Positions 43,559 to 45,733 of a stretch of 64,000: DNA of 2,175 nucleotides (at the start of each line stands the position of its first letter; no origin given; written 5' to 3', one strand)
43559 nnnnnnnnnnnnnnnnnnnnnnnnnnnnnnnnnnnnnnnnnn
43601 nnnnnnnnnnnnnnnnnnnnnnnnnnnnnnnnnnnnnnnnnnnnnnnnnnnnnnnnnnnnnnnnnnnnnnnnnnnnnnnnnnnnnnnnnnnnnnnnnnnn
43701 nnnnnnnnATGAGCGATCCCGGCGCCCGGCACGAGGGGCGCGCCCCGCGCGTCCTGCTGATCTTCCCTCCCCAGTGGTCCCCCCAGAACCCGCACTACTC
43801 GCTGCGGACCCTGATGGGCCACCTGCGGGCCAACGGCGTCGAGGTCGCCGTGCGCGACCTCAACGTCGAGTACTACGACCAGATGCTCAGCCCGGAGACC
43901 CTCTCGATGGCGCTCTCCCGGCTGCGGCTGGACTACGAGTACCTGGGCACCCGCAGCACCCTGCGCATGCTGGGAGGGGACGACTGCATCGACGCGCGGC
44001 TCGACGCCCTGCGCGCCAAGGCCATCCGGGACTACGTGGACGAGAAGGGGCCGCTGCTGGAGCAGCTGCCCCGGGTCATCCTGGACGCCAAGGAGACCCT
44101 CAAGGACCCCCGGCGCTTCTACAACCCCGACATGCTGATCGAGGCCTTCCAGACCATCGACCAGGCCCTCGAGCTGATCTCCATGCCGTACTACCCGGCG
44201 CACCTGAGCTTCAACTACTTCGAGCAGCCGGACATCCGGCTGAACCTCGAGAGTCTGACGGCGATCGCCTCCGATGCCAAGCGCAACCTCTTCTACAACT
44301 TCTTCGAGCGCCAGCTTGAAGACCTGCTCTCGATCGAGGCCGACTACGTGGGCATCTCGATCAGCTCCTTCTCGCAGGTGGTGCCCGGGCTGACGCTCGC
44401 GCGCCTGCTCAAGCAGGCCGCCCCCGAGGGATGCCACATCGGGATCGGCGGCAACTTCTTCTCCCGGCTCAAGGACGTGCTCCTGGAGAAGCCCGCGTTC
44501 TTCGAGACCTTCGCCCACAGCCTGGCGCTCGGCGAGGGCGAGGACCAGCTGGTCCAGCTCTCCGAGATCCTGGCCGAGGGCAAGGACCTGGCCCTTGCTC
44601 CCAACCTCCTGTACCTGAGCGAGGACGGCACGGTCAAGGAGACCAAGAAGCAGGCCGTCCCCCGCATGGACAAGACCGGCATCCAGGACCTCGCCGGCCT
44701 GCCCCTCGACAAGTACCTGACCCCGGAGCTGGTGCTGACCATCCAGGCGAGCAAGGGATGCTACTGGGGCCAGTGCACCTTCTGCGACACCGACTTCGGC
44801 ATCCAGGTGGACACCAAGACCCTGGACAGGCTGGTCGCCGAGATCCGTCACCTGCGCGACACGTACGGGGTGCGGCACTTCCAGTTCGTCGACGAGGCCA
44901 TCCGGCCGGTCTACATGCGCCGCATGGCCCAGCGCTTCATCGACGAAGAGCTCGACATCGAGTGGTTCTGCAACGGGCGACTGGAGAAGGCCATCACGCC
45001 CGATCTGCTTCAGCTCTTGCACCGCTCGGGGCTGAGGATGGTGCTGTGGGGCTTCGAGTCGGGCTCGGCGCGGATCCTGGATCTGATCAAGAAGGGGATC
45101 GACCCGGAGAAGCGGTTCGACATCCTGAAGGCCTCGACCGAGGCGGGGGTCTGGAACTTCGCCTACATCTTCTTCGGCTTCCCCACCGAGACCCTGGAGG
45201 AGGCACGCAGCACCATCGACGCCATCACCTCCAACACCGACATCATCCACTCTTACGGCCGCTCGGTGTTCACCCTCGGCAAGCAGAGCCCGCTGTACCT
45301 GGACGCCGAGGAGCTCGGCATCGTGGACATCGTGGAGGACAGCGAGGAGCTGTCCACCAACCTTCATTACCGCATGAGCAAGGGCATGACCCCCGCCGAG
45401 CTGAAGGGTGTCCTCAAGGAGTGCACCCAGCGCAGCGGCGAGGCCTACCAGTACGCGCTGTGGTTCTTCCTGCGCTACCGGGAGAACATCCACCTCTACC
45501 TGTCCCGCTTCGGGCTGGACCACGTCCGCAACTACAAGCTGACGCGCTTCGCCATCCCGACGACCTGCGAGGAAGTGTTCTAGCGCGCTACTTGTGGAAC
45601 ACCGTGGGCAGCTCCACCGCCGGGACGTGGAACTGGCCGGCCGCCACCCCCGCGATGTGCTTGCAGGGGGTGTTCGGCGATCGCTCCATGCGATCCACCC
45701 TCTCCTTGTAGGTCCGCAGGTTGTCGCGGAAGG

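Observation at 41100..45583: Candidate undescribed cluster: YD-like protein, tandem EF-hand-repeat protein, coupled 94-aa protein and a B12-binding radical SAM enzyme with CX4CX2C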

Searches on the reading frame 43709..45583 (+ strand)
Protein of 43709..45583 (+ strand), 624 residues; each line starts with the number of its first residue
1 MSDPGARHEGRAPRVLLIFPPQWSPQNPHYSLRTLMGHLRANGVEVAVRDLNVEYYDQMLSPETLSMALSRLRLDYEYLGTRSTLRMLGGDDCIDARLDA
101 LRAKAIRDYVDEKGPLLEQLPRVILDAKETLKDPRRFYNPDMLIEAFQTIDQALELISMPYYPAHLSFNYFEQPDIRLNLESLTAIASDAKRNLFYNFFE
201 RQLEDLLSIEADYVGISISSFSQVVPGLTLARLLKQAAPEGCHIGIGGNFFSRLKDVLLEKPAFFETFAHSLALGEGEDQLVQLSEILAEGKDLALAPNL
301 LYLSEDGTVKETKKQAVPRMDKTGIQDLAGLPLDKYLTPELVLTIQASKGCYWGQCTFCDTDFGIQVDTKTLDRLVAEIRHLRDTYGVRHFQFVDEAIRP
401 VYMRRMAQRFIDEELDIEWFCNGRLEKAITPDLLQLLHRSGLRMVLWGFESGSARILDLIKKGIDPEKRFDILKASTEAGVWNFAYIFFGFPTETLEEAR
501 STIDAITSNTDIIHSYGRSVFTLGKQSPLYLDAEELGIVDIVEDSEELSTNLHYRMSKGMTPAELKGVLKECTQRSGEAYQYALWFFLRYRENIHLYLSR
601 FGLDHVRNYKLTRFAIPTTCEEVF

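Call 3: search_protein_families(library=pfam, proteins=[window:43709-45583:+], max_evalue=0.1)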
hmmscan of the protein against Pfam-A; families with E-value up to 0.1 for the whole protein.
window:43709-45583:+ (624 aa): 2 families
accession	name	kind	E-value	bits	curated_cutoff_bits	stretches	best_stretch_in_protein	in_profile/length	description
PF04055.27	Radical_SAM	-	3.5e-16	60.3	29.5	1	348-505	4-165/166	Radical SAM superfamily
PF02310.24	B12-binding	-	0.034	14.4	32.1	0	203-263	44-104/121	B12 binding domain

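Call 4: search_protein_families(library=ncbifam, proteins=[window:43709-45583:+], max_evalue=0.1)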
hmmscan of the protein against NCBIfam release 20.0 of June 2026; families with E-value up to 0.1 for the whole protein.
window:43709-45583:+ (624 aa): 17 families
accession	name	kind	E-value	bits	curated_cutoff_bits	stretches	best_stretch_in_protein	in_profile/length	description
TIGR03975.1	rSAM_ocin_1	subfamily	9.7e-36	123.4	281.85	1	189-541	107-462/606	RiPP maturation radical SAM C-methyltransferase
TIGR04479.1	bcpD_PhpK_rSAM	subfamily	5.8e-28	97.5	600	1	196-538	95-436/504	PhpK family radical SAM P-methyltransferase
NF050148.1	rSAM_ApyD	equivalog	2.4e-20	72.5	750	1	197-507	61-364/645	RiPP biosynthesis radical SAM protein ApyD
TIGR03471.1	HpnJ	equivalog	1.1e-19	70.7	577.6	1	203-505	59-361/472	hopanoid biosynthesis associated radical SAM protein HpnJ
NF038361.1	rSAM_Sden_1168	equivalog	3.3e-18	65.6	575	1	212-501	142-443/560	Sden_1168 family B12-binding radical SAM P-methyltransferase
TIGR04014.1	B12_SAM_MJ_0865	equivalog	1.3e-16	60.4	360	2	232-392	59-210/434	methyl-coenzyme M reductase glutamine C-methyltransferase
TIGR04072.2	rSAM_ladder_B12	equivalog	1.7e-16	59.9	360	1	241-571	98-406/443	lipid biosynthesis B12-binding/radical SAM protein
TIGR02026.1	BchE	equivalog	9.5e-12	44.5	481.35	1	254-503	106-359/497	magnesium-protoporphyrin IX monomethyl ester anaerobic oxidative cyclase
TIGR04013.1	B12_SAM_MJ_1487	hypoth_equivalog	6.7e-11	41.6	251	2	430-507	253-331/382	TIGR04013 family B12-binding domain/radical SAM domain-containing protein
TIGR04367.1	HpnR_B12_rSAM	equivalog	6.6e-09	34.8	650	1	205-480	55-324/490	hopanoid C-3 methylase HpnR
TIGR04385.1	B12_rSAM_cofa1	equivalog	1.6e-07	31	450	1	222-511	81-366/438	B12 lower ligand biosynthesis radical SAM protein BzaD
NF040542.1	rSAM_RCCLKC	equivalog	7e-07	28.7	450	1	204-489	42-331/423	arsinothricin biosynthesis radical SAM protein ArsL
NF045585.1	rSAM_slr0320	equivalog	1.2e-06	27.3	775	1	336-503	228-399/511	photosystem II high light acclimation radical SAM protein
NF040546.1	rSAM_CUAEP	equivalog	5.2e-05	22.1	500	1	205-509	42-341/468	CUAEP/CCAEP-tail radical SAM (seleno)protein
TIGR03960.1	rSAM_fuse_unch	hypoth_equivalog_domain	0.007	14.9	462.3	1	444-503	358-418/605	TIGR03960 family B12-binding radical SAM protein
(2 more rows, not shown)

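Call 6: find_homologous_proteins(query=window:43709-45583:+, max_evalue=0.00001)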
Query window:43709-45583:+ (624 aa): 810 proteins with E <= 0.00001 among 8000 candidates; the best 120 are listed.
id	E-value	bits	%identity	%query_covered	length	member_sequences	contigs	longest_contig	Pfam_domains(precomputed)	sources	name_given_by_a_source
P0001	0.0e+0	1036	71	99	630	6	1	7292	PF04055.28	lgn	-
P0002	3.3e-286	969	68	98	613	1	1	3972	PF04055.28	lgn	-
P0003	1.3e-272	924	69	93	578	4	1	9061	PF04055.28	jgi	-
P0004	2.1e-258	877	61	97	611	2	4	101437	PF04055.28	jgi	jgi:radical SAM superfamily enzyme YgiQ (UPF0313 family)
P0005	2.2e-256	870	61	97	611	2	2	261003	PF04055.28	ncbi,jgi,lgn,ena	-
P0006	1.2e-252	858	60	97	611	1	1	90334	PF04055.28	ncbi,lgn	-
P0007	1.4e-244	831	59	96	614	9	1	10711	PF04055.28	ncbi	-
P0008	2.8e-243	827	59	97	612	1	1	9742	PF04055.28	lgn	-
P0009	2.7e-242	824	58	99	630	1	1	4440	PF04055.28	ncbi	-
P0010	1.0e-239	815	56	99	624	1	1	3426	PF04055.28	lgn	-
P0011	6.1e-239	813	58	97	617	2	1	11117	PF04055.28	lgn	-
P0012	8.0e-239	812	57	98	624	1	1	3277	PF04055.28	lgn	-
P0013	2.2e-236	804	58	96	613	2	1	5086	PF04055.28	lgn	-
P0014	1.3e-234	798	57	97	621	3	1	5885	PF04055.28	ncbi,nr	ncbi:MAG TPA: hypothetical protein DD435_15160 [Cyanobacteria bacterium UBA8530]|nr:hypothetical pro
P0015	3.4e-233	794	56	96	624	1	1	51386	PF04055.28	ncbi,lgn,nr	ncbi:MAG: radical SAM protein [Firmicutes bacterium]|nr:radical SAM protein [Bacillota bacterium]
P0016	4.3e-233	793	56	97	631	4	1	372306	PF04055.28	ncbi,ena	-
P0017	6.0e-233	793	56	97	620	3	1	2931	PF04055.28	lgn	-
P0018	9.8e-233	792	58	95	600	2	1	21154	PF04055.28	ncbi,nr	ncbi:MAG: radical SAM protein [Candidatus Sericytochromatia bacterium]|nr:radical SAM protein [Candi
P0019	1.5e-231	788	59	95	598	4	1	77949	PF04055.28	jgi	jgi:radical SAM superfamily enzyme YgiQ (UPF0313 family)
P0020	1.5e-231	788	55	96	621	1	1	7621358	PF04055.28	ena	-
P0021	5.1e-231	786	57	98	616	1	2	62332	PF04055.28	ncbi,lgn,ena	-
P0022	1.1e-229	782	54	97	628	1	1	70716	PF04055.28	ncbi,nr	ncbi:MAG: radical SAM protein [Chloroflexi bacterium]|nr:radical SAM protein [Chloroflexota bacteriu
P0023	1.4e-228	778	57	98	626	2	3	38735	PF04055.28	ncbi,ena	-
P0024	6.5e-228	776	57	96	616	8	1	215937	PF04055.28,PF02310.25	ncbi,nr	ncbi:MAG: radical SAM protein [Candidatus Sericytochromatia bacterium]|nr:radical SAM protein [Candi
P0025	1.0e-226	772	55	96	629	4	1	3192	PF04055.28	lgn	-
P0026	1.0e-226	772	55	96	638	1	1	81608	PF04055.28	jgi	jgi:anaerobic magnesium-protoporphyrin IX monomethyl ester cyclase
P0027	1.4e-226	772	56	98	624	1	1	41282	PF04055.28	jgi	-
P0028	2.1e-226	771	55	96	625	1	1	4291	PF04055.28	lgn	-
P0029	1.4e-225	769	56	97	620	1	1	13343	PF04055.28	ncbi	-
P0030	2.5e-225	768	55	96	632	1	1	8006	PF04055.28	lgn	-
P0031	5.7e-225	767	53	98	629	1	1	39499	PF04055.28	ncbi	-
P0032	2.4e-223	761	55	97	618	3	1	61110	PF04055.28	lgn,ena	-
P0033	4.8e-222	757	52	97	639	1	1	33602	PF04055.28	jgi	jgi:anaerobic magnesium-protoporphyrin IX monomethyl ester cyclase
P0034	1.7e-221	755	54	98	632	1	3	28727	PF04055.28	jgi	jgi:radical SAM superfamily enzyme YgiQ (UPF0313 family)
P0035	5.5e-221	753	55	96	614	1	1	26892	PF04055.28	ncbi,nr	ncbi:MAG: radical SAM protein [Armatimonadetes bacterium]|nr:radical SAM protein [Armatimonadota bac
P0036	6.0e-221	753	52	97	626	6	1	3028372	PF04055.28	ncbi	ncbi:MAG: B12-binding domain-containing radical SAM protein [Candidatus Xenobiia bacterium LiM19]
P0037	6.6e-221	753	55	96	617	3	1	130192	PF04055.28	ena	-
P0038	7.8e-221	753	55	96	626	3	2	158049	PF04055.28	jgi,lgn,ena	-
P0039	8.9e-220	749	53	96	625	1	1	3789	PF04055.28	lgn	-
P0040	1.7e-218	745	53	96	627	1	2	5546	PF04055.28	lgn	-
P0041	5.4e-218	743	53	96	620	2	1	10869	PF04055.28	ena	-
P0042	2.9e-215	734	52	96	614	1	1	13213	PF04055.28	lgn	-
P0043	3.4e-215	734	52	96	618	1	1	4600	PF04055.28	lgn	-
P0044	6.6e-215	733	56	92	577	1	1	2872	PF04055.28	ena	-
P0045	4.5e-210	717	52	96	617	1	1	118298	PF04055.28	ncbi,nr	ncbi:MAG: radical SAM protein [Candidatus Eremiobacteraeota bacterium]|nr:radical SAM protein [Candi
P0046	7.0e-210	717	53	92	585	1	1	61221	PF04055.28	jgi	jgi:anaerobic magnesium-protoporphyrin IX monomethyl ester cyclase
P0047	7.8e-208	710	51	96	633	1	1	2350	PF04055.28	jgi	jgi:anaerobic magnesium-protoporphyrin IX monomethyl ester cyclase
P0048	4.2e-207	708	53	97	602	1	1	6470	PF04055.28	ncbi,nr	ncbi:MAG: radical SAM protein [Candidatus Eremiobacteraeota bacterium]|nr:radical SAM protein [Candi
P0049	1.8e-205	702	55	90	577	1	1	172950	PF04055.28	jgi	jgi:anaerobic magnesium-protoporphyrin IX monomethyl ester cyclase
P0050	9.8e-204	696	51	96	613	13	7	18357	PF04055.28,PF02310.25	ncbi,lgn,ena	-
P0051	7.2e-200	684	52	95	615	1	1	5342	PF04055.28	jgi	-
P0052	8.6e-200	683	54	89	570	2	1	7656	PF04055.28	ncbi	ncbi:MAG: B12-binding domain-containing radical SAM protein, partial [Vulcanimicrobiota bacterium]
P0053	1.1e-197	676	49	98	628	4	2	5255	PF04055.28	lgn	-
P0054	1.7e-197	676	50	97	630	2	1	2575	PF04055.28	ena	-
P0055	4.3e-197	674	49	96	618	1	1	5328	PF04055.28,PF02310.25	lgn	-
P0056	6.7e-197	674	51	93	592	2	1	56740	PF04055.28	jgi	jgi:radical SAM superfamily enzyme YgiQ (UPF0313 family)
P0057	7.3e-196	670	48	98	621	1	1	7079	PF04055.28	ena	-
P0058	1.3e-192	660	47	98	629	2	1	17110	PF04055.28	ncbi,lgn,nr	ncbi:MAG: radical SAM protein [Deltaproteobacteria bacterium]|nr:radical SAM protein [Deltaproteobac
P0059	2.0e-189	649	47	99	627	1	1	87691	PF04055.28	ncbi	ncbi:MAG: radical SAM protein [Pseudomonadota bacterium]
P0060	3.3e-189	648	46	100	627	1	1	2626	PF04055.28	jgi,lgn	jgi:radical SAM superfamily enzyme YgiQ (UPF0313 family)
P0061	8.7e-189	647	48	96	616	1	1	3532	PF04055.28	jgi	-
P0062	3.1e-187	642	48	97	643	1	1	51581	PF04055.28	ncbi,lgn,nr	ncbi:MAG: radical SAM protein [Armatimonadetes bacterium]|nr:radical SAM protein [Armatimonadota bac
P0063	9.6e-186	637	47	97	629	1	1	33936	PF04055.28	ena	-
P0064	8.9e-184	630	46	97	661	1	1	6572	PF04055.28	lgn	-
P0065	1.1e-183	630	48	96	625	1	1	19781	PF04055.28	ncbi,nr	ncbi:MAG: radical SAM protein [Armatimonadetes bacterium]|nr:radical SAM protein [Armatimonadota bac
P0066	2.5e-182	626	46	96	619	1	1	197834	PF04055.28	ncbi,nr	ncbi:MAG: radical SAM protein [Candidatus Eremiobacteraeota bacterium]|nr:radical SAM protein [Candi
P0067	2.8e-182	626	46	96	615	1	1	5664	PF04055.28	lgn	-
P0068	2.1e-181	623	46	96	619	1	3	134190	PF04055.28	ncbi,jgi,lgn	-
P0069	2.6e-181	622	46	96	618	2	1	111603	PF04055.28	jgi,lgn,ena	-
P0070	2.8e-181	622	47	96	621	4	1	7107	PF04055.28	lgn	-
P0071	6.9e-180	618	46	97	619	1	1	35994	PF04055.28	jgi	jgi:anaerobic magnesium-protoporphyrin IX monomethyl ester cyclase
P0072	2.1e-179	616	48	96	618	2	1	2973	PF04055.28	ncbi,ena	-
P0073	1.6e-178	613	47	96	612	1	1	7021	PF04055.28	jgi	jgi:hypothetical protein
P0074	7.7e-178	611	45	96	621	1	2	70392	PF04055.28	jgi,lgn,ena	-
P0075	1.7e-177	610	45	99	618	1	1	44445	PF04055.28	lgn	-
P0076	2.3e-174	599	45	96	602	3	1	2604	PF04055.28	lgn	-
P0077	4.9e-174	598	44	96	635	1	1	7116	PF04055.28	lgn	-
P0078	1.1e-172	594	45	96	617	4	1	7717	PF04055.28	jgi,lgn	-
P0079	1.0e-170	587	44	98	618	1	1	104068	PF04055.28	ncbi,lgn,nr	ncbi:MAG: B12-binding domain-containing radical SAM protein [Myxococcales bacterium]|nr:B12-binding 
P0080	6.2e-170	585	45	96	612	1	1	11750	PF04055.28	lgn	-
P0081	1.0e-169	584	44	96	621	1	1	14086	PF04055.28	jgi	jgi:anaerobic magnesium-protoporphyrin IX monomethyl ester cyclase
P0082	1.0e-168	581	44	96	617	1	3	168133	PF04055.28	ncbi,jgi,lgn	-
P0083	3.5e-168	579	45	98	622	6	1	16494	PF04055.28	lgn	-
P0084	3.7e-168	579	45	97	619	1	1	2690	PF04055.28,PF02310.25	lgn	-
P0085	4.0e-168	579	44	96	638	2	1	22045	PF04055.28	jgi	jgi:anaerobic magnesium-protoporphyrin IX monomethyl ester cyclase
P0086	4.8e-168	579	44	96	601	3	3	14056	PF04055.28,PF02310.25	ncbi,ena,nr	ncbi:MAG: hypothetical protein A2104_07525 [Candidatus Melainabacteria bacterium GWF2_32_7]|nr:MAG: 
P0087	8.8e-168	578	46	96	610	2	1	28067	PF04055.28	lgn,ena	-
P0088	1.3e-167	577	43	96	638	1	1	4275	PF04055.28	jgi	jgi:anaerobic magnesium-protoporphyrin IX monomethyl ester cyclase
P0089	2.3e-166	573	44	96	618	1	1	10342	PF04055.28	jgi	-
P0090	4.7e-166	572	44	96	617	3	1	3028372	PF04055.28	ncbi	ncbi:MAG: B12-binding domain-containing radical SAM protein [Candidatus Xenobiia bacterium LiM19]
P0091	5.7e-166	572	45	96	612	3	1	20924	PF04055.28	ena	-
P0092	6.3e-166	572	43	96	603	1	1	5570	PF04055.28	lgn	-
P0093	9.9e-166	571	44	98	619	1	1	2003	PF04055.28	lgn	-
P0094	1.6e-164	567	45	98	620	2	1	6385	PF04055.28,PF02310.25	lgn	-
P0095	9.8e-164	564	45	96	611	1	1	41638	PF04055.28,PF02310.25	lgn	-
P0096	3.4e-163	563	44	98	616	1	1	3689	PF04055.28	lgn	-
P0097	5.8e-162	558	44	96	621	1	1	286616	PF04055.28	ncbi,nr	ncbi:MAG: radical SAM protein [Candidatus Eremiobacteraeota bacterium]|nr:radical SAM protein [Candi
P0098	9.2e-162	558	45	96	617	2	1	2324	PF04055.28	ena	-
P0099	1.3e-161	557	42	96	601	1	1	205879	PF04055.28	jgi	-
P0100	4.1e-161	556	45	97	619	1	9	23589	PF04055.28,PF02310.25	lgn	-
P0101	1.2e-160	554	43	96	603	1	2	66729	PF04055.28,PF02310.25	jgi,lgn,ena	-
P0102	3.5e-160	553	43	96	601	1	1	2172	PF04055.28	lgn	-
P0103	5.4e-160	552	43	97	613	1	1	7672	PF04055.28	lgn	-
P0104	1.1e-159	551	44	96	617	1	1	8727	PF04055.28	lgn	-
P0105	1.2e-159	551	45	95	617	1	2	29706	PF04055.28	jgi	jgi:radical SAM superfamily enzyme YgiQ (UPF0313 family)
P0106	3.6e-159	549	43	96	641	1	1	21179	PF04055.28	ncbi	-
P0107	6.0e-159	548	43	96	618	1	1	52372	PF04055.28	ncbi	ncbi:B12-binding domain-containing radical SAM protein [Myxococcota bacterium]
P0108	7.1e-159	548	44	96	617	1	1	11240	PF04055.28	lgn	-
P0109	7.2e-159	548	41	96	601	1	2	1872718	PF04055.28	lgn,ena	-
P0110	1.0e-158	548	44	97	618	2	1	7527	PF04055.28,PF02310.25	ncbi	-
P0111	1.2e-158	547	44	97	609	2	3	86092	PF04055.28,PF02310.25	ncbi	-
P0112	2.2e-158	547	42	96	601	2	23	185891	PF04055.28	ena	-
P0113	1.1e-157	544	41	95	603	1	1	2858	PF04055.28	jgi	jgi:hypothetical protein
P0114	1.5e-157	544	41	95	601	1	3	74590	PF04055.28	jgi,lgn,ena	-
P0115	2.0e-157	543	41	96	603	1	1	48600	PF04055.28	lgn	-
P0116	2.6e-157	543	43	96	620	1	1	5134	PF04055.28,PF02310.25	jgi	jgi:anaerobic magnesium-protoporphyrin IX monomethyl ester cyclase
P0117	6.3e-157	542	41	96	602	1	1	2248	PF04055.28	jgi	jgi:radical SAM superfamily enzyme YgiQ (UPF0313 family)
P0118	7.4e-157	542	43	96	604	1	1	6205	PF04055.28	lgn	-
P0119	7.9e-157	541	40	97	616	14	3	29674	PF04055.28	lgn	-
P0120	1.6e-156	541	39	97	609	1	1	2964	PF04055.28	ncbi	-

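Call 8: find_related_loci(query=A1, collection=genome_contigs, flank=8000)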
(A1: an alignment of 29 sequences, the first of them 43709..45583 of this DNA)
Query A1 (624 aa) in genome_contigs; peptide patterns used: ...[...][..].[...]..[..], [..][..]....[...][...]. (x = any residue, [..] = any of these).
600 stretches matched a pattern (row limit reached: there are more); 581 encode a relative of the query (tblastn E <= 1e-3); the best 80 are kept; 80 distinct loci.
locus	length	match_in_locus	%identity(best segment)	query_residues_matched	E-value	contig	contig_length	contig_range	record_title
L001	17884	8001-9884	70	1-624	0e+0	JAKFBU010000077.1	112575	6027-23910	MAG: Candidatus Sericytochromatia bacterium isolate LC003 contig-124_64, whole genome shotgun sequence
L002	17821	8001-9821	61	14-621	0e+0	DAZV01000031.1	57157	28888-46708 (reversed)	MAG TPA_asm: Candidatus Sericytochromatia bacterium S15B-MN24 CBMW_12 SRR636581.qc.1_paired_contig_2592, whole genome sh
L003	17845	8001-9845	60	8-621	0e+0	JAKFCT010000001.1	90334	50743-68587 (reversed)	MAG: Candidatus Sericytochromatia bacterium isolate LC028 contig-124_189, whole genome shotgun sequence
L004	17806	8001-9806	59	14-614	0e+0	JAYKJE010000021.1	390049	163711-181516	MAG: bacterium isolate 807899 NODE_14967704, whole genome shotgun sequence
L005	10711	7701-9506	59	14-614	0e+0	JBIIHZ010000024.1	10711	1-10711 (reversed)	MAG: Candidatus Sericytochromatia bacterium isolate ME2001-08-13pf_3300042453_group1_bin284 Rohwer_bin1391_scaffold_6528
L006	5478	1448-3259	58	14-616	0e+0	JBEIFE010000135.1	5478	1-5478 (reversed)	MAG: Candidatus Sericytochromatia bacterium isolate Sample-102-S2-bin-143 Sample_102_S2-bin_143-k141_97253, whole genome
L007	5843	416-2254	59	8-618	0e+0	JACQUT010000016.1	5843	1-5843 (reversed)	MAG: Cyanobacteria bacterium NC_groundwater_1444_Ag_S-0.65um_54_12 S_p65_S5_coassembly_k141_217422, whole genome shotgun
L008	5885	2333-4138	57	8-610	0e+0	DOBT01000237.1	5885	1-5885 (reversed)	MAG TPA_asm: Cyanobacteria bacterium UBA8530 contig_716538, whole genome shotgun sequence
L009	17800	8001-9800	56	15-613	0e+0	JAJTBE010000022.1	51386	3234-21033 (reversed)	MAG: Bacillota bacterium isolate MH_R1_1 k141_28925, whole genome shotgun sequence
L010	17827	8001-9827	54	8-611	0e+0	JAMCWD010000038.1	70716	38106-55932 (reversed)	MAG: Chloroflexota bacterium isolate FK_Sedi_B_Bin.67 NODE_828_length_70716_cov_6.66338, whole genome shotgun sequence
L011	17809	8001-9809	57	12-611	0e+0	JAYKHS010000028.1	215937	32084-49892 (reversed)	MAG: Candidatus Sericytochromatia bacterium isolate 243584 NODE_27273241, whole genome shotgun sequence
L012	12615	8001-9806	57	13-611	0e+0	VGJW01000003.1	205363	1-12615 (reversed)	MAG: Candidatus Tanganyikabacteria bacterium isolate K_Offshore_40m_m2_103 K_Offshore_40m_m2_103_Ga0194133_10000068, who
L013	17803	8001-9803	57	13-611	0e+0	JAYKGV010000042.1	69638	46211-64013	MAG: Candidatus Sericytochromatia bacterium isolate 123469 NODE_45164547, whole genome shotgun sequence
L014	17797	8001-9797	55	15-612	0e+0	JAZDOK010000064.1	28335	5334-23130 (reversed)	MAG: bacterium isolate MEGAHIT-group-0.768 k141_13466483, whole genome shotgun sequence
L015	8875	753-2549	54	15-611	0e+0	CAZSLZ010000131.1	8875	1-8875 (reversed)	MAG TPA_asm: uncultured bacterium isolate SRP252850_co1_383 genome assembly, contig: NODE_15129_length_8875_cov_4.609637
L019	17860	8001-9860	53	1-613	0e+0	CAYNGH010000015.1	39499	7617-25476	MAG TPA_asm: uncultured bacterium isolate SRP241326_co3_321 genome assembly, contig: NODE_1540_length_39499_cov_5.960907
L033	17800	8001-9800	40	14-612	1e-161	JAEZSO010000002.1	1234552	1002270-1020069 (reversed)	MAG: Cyanobacteria bacterium OH_PDB_230 k127_409332, whole genome shotgun sequence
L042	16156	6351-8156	38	11-612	3e-158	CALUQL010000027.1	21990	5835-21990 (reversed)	MAG: Candidatus Gastranaerophilales bacterium isolate BRZ_SL__bin62 genome assembly, contig: BRZ_SL__NODE_3548_length_21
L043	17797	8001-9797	39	14-612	3e-158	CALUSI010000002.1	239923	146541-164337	MAG: Candidatus Gastranaerophilales bacterium isolate BRZ_N__bin145 genome assembly, contig: BRZ_N__NODE_100_length_2399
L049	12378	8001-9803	38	11-612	3e-157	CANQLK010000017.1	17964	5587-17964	MAG: Candidatus Gastranaerophilales bacterium isolate Lapin-015__bin52 genome assembly, contig: Lapin-015__NODE_2905_len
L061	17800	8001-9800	39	14-613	1e-160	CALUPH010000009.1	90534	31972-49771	MAG: Candidatus Gastranaerophilales bacterium isolate BRZ_CB__bin30 genome assembly, contig: BRZ_CB__NODE_326_length_905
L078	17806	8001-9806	36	9-611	1e-142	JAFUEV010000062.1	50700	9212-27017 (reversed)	Bacterium isolate RGIG4430 Roe_deer_Omasum-3__c143735, whole genome shotgun sequence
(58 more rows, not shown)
